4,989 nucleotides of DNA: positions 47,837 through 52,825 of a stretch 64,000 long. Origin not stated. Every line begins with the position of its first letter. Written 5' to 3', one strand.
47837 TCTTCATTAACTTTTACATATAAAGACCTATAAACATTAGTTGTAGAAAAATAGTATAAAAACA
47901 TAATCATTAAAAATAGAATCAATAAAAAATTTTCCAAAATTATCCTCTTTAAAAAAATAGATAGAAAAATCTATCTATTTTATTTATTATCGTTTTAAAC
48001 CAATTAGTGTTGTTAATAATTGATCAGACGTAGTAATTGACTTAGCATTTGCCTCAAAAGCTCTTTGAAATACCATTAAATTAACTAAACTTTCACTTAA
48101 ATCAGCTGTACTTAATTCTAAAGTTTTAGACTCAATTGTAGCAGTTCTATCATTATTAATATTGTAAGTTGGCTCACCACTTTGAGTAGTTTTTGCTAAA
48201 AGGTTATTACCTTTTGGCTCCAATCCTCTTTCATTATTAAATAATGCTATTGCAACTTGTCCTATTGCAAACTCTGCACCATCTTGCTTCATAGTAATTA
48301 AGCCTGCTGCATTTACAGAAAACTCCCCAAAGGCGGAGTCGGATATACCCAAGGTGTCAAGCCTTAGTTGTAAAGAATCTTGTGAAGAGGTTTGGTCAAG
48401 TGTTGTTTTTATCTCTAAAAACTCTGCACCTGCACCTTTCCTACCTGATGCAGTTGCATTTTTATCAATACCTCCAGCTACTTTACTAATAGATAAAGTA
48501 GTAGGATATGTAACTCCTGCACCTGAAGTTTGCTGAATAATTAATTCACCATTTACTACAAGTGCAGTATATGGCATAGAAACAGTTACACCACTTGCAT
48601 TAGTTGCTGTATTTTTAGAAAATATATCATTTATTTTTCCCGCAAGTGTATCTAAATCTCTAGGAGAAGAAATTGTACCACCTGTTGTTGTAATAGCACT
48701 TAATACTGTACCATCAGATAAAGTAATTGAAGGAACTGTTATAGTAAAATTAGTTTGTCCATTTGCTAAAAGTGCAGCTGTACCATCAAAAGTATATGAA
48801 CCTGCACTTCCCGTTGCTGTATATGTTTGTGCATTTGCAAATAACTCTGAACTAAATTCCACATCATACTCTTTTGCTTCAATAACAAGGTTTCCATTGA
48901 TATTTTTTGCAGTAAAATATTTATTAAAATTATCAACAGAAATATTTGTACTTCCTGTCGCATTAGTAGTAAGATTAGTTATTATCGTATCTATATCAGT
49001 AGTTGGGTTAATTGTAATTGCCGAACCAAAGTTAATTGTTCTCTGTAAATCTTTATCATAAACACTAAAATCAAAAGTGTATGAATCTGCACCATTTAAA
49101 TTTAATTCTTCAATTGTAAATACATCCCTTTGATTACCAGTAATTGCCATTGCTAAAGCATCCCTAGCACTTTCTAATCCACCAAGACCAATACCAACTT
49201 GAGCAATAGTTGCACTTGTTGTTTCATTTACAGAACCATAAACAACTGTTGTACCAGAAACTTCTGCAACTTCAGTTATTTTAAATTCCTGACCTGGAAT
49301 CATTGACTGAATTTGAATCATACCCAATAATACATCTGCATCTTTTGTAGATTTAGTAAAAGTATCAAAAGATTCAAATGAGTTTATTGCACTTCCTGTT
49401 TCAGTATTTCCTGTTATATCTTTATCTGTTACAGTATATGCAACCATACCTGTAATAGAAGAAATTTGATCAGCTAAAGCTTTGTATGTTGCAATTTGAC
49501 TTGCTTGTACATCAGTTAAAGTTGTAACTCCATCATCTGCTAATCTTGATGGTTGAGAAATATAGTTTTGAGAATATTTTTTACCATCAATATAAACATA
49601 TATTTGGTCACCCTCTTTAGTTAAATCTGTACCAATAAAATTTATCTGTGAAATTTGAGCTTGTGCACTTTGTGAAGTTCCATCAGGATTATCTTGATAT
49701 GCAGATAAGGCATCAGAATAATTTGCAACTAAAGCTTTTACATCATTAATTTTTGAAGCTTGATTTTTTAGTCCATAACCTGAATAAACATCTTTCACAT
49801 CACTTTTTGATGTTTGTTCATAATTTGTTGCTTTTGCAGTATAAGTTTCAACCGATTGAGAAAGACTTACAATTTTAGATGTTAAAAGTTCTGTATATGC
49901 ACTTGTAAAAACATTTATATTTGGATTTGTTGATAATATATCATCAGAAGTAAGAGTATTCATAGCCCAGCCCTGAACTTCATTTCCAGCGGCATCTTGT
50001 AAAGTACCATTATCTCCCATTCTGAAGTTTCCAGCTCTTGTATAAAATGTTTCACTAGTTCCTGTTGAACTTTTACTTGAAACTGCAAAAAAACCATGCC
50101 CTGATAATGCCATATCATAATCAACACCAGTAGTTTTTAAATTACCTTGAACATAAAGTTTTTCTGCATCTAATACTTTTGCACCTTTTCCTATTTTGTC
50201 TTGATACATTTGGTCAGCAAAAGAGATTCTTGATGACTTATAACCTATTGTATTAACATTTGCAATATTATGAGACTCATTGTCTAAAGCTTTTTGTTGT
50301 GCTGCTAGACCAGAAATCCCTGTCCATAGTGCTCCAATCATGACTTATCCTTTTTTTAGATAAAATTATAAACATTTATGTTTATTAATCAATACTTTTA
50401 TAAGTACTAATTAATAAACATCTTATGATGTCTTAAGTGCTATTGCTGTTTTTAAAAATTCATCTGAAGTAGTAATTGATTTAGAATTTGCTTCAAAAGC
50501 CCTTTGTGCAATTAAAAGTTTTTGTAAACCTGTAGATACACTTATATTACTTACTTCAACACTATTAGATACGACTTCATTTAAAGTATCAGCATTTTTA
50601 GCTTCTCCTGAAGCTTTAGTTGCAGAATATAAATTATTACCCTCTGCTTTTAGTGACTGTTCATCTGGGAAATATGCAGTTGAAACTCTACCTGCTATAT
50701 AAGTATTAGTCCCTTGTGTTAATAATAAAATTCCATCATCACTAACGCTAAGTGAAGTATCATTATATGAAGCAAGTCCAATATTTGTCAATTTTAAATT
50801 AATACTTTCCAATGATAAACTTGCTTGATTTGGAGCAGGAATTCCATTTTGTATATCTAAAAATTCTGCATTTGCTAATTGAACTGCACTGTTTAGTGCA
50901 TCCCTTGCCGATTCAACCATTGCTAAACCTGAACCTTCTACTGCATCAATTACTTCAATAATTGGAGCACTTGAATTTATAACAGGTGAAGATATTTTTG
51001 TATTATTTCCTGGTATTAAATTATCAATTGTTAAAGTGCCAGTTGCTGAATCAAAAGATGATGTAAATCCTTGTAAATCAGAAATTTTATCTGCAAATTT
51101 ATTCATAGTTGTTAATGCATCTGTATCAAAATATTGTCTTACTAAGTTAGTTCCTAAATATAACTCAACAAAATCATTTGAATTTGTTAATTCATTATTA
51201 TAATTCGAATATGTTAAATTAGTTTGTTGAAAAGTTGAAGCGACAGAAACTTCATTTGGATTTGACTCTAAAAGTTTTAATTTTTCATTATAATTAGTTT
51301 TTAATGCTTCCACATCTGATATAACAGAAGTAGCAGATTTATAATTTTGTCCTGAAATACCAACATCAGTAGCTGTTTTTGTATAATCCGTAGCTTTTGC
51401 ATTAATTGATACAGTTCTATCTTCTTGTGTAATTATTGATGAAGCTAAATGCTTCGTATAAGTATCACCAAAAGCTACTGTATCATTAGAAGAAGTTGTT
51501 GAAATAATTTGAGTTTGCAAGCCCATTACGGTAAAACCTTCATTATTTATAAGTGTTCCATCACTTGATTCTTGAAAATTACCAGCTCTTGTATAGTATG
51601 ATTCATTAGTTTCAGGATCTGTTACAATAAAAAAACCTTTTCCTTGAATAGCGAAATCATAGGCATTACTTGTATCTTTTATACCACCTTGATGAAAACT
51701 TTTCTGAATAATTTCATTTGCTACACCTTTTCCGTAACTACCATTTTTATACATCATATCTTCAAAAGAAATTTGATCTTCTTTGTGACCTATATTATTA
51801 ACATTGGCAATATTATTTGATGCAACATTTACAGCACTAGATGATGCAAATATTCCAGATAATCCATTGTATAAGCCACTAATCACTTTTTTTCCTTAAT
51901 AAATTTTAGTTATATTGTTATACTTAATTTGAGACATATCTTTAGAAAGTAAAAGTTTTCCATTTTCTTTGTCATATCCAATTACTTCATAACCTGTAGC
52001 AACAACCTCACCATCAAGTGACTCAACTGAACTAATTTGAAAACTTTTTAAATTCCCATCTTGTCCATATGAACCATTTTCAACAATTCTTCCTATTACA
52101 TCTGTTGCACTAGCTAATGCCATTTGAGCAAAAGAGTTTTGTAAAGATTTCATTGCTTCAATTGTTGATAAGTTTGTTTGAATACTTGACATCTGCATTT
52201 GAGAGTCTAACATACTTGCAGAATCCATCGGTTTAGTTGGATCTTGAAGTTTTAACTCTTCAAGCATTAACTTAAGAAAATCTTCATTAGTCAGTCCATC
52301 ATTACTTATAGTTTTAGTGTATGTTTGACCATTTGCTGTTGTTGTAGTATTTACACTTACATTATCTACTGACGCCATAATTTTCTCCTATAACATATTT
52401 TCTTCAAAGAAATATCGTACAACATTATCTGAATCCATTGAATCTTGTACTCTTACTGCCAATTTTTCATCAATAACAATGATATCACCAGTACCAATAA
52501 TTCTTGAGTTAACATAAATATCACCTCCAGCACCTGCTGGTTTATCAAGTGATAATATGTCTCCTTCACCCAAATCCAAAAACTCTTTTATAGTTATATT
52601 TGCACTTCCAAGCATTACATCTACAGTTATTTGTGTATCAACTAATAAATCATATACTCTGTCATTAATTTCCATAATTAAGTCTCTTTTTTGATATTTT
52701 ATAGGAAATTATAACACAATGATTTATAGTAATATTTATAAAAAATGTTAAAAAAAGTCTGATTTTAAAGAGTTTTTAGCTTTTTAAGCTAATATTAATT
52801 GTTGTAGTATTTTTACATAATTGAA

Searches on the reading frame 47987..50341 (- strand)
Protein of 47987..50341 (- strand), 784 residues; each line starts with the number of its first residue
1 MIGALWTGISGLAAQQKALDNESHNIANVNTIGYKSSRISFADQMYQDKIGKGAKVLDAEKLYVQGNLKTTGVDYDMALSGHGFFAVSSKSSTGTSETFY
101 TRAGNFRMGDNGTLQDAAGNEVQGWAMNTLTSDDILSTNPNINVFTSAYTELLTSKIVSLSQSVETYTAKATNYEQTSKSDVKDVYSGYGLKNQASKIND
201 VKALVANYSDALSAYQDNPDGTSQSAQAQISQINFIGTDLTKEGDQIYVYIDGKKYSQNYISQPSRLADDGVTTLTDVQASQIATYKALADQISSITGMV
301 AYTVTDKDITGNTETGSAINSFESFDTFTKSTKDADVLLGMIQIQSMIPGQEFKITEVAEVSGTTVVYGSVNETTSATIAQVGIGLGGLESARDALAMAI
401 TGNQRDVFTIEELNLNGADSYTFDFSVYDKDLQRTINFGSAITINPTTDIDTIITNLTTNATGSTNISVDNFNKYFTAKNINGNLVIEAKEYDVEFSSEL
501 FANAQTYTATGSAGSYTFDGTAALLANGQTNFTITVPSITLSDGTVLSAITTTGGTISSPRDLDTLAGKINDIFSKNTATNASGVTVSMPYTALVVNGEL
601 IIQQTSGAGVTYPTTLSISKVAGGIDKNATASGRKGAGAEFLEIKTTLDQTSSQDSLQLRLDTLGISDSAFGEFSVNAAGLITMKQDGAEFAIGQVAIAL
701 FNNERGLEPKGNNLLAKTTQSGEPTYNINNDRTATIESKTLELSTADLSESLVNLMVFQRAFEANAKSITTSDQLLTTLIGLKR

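Call 37: search_protein_families(library=pfam, proteins=[window:47987-50341:-], max_evalue=0.01)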
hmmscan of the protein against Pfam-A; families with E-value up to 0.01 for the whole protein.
window:47987-50341:- (784 aa): 3 families
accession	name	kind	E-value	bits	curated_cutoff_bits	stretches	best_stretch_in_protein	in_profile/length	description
PF06429.18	Flg_bbr_C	-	9e-12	44.8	23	1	739-781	3-45/46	Flagellar basal body rod FlgEFG protein C-terminal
PF22692.1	LlgE_F_G_D1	-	1e-08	35.6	27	1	78-141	1-44/64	Flagellar hook protein FlgE/F/G D1 domain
PF00460.25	Flg_bb_rod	-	4.5e-07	30.1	20.7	1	7-35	3-31/31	Flagella basal body rod protein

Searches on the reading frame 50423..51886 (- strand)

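Call 37: search_protein_families(library=pfam, proteins=[window:50423-51886:-], max_evalue=0.01)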
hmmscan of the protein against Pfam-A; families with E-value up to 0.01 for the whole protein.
window:50423-51886:- (487 aa): 3 families
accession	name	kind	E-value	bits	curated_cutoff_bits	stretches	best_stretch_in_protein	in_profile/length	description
PF22692.1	LlgE_F_G_D1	-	2.9e-13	50.2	27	1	79-134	1-44/64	Flagellar hook protein FlgE/F/G D1 domain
PF06429.18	Flg_bbr_C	-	8.4e-10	38.4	23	1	440-484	2-46/46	Flagellar basal body rod FlgEFG protein C-terminal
PF00460.25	Flg_bb_rod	-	9.5e-05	22.7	20.7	1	5-30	1-26/31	Flagella basal body rod protein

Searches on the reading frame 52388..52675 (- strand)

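Call 3: search_protein_families(library=pfam, proteins=[window:52388-52675:-], max_evalue=1)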
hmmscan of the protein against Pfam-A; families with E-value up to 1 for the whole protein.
window:52388-52675:- (95 aa): 1 family
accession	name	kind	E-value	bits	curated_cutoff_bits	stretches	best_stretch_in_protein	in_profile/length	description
PF01052.25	FliMN_C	-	1e-19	70.7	23.8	1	11-78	3-70/73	Type III flagellar switch regulator (C-ring) FliN C-term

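Call 4: search_protein_families(library=ncbifam, proteins=[window:52388-52675:-], max_evalue=1)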
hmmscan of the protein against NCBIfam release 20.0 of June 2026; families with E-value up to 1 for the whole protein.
window:52388-52675:- (95 aa): 13 families
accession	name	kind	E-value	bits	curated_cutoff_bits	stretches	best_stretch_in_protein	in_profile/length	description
NF006273.1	PRK08433.1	equivalog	4.1e-22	78.4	114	1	8-92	15-99/100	flagellar motor switch protein FliN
TIGR02480.1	fliN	equivalog_domain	1.3e-21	76.3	84.05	1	8-82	2-76/77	flagellar motor switch protein FliN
NF005995.1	PRK08119.1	equivalog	2e-16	60.4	218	1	6-82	296-372/376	flagellar motor switch phosphatase FliY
TIGR02551.1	SpaO_YscQ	equivalog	2.1e-11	44.4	100.8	1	16-77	237-298/300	type III secretion system cytoplasmic ring protein SctQ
NF005275.1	PRK06782.1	equivalog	1.8e-09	36.8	681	1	7-79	443-515/516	flagellar motor switch protein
NF005276.0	PRK06788.1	equivalog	1.1e-08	35.1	98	1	11-77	31-97/119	flagellar motor switch protein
TIGR01397.1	fliM_switch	equivalog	3.8e-07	29.6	219.6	1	4-79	243-318/320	flagellar motor switch protein FliM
NF005956.0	PRK08035.1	equivalog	2.3e-06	27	230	1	17-77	254-314/323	YscQ/HrcQ family type III secretion apparatus protein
NF006018.0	PRK08158.1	equivalog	3.2e-06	26.4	223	1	15-83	231-299/303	YscQ/HrcQ family type III secretion apparatus protein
NF004605.0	PRK05933.1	equivalog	6.3e-06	25.4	536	1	24-77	316-370/372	type III secretion system protein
NF006272.1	PRK08432.1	equivalog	0.00024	20.8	219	1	9-77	193-261/274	flagellar motor switch protein FliY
NF005277.0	PRK06789.1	equivalog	0.00028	20.8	81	1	14-76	7-69/74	flagellar motor switch protein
TIGR02469.1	CbiT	equivalog_domain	0.084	13.1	78.3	1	14-85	20-92/124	precorrin-6Y C5,15-methyltransferase (decarboxylating) subunit CbiT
